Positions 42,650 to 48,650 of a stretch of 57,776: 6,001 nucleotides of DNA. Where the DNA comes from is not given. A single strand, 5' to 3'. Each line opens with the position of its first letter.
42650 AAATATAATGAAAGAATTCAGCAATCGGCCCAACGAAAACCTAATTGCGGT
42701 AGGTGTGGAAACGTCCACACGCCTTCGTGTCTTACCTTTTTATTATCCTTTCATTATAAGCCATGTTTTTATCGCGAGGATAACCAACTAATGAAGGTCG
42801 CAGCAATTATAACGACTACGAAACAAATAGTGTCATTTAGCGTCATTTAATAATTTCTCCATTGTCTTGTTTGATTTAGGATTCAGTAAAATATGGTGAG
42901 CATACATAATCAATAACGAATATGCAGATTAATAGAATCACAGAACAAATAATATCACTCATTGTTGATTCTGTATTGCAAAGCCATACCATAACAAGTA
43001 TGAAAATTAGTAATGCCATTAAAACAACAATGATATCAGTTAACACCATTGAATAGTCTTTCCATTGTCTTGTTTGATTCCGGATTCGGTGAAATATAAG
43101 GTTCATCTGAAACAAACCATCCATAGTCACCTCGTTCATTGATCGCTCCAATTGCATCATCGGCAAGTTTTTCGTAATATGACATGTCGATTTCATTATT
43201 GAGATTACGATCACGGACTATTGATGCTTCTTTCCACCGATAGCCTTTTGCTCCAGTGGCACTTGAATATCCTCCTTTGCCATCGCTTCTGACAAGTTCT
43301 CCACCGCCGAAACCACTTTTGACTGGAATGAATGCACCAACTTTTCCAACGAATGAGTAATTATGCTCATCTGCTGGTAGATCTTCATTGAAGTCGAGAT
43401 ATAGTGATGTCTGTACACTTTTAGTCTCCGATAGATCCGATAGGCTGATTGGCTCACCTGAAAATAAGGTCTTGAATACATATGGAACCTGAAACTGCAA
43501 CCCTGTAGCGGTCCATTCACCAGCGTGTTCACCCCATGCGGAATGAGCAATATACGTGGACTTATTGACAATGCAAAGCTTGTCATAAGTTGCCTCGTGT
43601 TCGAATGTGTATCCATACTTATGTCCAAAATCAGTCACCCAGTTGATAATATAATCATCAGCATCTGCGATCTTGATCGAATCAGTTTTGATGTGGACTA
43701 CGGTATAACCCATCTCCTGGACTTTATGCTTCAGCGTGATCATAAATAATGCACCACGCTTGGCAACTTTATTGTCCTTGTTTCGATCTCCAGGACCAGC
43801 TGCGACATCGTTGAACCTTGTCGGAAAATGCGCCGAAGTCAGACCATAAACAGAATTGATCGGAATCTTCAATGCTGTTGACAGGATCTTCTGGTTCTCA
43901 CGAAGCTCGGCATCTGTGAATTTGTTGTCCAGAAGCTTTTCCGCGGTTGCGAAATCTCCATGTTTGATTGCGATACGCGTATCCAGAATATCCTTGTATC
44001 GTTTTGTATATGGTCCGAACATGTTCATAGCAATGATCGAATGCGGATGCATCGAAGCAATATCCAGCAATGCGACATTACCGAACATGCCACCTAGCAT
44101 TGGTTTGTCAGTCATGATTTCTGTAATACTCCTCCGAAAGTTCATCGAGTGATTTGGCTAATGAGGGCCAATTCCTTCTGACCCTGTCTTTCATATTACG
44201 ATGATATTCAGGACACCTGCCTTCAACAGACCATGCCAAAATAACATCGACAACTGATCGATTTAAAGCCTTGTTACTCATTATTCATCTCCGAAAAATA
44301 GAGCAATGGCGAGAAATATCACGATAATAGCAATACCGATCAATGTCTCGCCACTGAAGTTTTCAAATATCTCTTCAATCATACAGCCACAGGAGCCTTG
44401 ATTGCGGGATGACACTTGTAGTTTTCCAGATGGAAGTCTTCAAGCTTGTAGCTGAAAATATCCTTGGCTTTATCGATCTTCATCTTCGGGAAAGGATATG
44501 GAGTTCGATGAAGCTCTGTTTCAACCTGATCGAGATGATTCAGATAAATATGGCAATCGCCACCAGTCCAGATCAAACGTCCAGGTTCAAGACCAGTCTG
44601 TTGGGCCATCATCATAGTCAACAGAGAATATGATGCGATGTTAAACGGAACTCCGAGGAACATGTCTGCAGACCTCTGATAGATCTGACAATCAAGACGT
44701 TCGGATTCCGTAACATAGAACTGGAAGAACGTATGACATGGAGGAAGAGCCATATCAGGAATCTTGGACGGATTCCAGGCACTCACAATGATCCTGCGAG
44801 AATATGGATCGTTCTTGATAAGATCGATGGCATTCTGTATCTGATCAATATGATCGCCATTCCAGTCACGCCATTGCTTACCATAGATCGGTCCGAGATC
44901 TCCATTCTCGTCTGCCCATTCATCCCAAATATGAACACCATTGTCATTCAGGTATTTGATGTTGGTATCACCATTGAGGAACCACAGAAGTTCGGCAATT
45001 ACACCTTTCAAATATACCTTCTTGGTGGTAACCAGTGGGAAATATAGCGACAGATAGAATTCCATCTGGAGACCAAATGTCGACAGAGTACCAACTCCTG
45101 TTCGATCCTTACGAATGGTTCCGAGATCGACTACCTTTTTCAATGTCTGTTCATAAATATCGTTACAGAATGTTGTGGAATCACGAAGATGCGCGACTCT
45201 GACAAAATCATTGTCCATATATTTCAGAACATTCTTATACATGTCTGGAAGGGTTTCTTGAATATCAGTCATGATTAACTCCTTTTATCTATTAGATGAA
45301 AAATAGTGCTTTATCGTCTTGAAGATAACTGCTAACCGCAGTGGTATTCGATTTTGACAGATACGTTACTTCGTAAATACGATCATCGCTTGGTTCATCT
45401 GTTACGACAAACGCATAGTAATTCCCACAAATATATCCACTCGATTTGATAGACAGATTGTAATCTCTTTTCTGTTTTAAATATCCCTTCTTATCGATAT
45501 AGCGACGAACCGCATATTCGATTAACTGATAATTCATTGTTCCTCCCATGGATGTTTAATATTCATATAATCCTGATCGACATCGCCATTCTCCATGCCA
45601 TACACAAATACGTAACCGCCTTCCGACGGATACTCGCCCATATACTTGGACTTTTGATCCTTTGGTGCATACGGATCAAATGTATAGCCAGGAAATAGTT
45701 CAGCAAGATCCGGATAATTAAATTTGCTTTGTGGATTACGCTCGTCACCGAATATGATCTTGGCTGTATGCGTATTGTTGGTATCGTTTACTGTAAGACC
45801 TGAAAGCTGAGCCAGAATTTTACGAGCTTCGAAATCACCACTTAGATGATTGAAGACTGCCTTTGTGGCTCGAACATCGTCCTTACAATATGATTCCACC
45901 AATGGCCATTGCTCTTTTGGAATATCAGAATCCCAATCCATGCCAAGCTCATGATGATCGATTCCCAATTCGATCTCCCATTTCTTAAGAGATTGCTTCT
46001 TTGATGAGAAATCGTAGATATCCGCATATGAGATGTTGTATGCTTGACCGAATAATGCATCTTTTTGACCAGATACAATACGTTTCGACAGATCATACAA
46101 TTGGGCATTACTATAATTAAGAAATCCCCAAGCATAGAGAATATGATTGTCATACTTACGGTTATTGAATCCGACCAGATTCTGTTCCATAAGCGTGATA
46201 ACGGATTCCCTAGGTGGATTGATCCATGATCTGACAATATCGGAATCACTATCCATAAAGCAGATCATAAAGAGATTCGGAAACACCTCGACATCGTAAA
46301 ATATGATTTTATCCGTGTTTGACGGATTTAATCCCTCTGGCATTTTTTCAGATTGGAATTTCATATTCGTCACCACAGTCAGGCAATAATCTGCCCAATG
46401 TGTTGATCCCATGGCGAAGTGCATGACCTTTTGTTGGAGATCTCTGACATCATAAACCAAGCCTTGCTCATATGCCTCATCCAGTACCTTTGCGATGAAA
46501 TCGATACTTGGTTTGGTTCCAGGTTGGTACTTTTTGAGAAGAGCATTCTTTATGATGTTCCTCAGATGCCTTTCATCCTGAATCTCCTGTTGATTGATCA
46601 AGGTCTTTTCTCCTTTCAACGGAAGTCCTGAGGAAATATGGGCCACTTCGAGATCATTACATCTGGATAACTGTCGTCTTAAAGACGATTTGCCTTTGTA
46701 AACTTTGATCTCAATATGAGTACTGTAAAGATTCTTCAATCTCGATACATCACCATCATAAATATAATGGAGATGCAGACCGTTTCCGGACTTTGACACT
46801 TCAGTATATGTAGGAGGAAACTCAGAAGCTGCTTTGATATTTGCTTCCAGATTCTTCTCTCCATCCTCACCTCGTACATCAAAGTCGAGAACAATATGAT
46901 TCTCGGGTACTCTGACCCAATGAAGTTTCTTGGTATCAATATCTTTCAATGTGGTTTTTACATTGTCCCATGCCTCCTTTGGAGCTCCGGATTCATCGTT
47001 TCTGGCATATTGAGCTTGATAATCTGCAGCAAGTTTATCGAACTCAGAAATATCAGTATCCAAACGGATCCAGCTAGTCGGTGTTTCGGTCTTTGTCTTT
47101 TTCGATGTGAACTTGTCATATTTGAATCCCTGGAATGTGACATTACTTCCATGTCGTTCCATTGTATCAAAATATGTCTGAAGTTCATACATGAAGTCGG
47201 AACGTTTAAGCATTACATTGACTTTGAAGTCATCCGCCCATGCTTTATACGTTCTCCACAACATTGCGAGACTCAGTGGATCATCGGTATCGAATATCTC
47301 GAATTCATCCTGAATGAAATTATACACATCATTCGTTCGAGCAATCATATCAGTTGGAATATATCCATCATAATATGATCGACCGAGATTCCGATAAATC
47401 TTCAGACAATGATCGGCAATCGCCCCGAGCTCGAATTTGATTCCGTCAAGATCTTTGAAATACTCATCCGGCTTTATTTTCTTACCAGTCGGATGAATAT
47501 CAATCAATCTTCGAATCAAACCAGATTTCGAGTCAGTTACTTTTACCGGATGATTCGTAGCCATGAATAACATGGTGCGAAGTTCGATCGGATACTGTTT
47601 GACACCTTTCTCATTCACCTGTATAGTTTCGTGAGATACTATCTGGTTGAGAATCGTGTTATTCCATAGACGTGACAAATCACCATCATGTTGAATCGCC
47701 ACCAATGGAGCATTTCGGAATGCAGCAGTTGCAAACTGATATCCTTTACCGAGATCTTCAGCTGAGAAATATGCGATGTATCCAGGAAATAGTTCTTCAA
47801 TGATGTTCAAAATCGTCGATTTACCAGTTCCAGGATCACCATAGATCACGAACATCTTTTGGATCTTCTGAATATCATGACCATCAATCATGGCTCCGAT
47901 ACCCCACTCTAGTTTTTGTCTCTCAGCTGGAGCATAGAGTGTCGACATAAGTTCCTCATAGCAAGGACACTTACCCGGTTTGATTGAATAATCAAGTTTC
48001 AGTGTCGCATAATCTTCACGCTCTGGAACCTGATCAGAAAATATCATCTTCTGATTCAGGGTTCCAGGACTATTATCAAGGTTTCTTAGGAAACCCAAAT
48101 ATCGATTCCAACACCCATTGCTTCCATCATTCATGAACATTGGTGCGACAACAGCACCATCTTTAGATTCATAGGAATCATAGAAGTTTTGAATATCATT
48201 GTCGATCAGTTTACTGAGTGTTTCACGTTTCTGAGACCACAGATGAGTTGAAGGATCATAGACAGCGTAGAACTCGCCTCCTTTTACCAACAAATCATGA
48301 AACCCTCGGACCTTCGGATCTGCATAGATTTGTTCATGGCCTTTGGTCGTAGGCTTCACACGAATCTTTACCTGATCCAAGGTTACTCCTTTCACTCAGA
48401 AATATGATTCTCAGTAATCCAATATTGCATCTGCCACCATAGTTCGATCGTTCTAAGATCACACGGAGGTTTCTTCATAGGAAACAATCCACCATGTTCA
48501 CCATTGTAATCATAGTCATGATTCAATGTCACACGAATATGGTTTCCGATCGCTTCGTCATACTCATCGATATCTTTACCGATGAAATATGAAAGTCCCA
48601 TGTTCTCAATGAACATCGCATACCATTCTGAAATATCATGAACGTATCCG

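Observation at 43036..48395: Family B DNA polymerase split immediately before motif A, with thyA and three small ORFs in the gap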

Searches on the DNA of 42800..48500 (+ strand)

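Call 5: search_dna_similar(query=window:42800-48500:+, collection=phages, mode=near, max_rows=30)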
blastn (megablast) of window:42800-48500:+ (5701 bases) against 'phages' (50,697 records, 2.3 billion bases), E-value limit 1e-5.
No match.
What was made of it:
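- Tried and rejected: No megablast hit (call 5).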

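Call 10: search_rna_families(source=window, start=42800, end=46000, threshold=evalue, max_evalue=5)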
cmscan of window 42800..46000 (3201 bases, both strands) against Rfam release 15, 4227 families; matches with E-value up to 5: 4.
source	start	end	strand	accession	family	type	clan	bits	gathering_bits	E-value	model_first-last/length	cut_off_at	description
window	43002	43036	-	RF01378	CRISPR-DR65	Gene; CRISPR;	-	21.6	43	3.6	1-37/37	no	CRISPR RNA direct repeat element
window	44454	44524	+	RF00648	MIR396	Gene; miRNA;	-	19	80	2.3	1-118/118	no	MIR396 microRNA precursor family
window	44537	44619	-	RF01285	snoU31b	Gene; snRNA; snoRNA; CD-box;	-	18.9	37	3.3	1-86/86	no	Small nucleolar RNA U31b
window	45266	45331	+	RF01172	sn2343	Gene; snRNA; snoRNA; CD-box;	-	16.1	60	4.7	1-78/78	no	Small nucleolar RNA sn2343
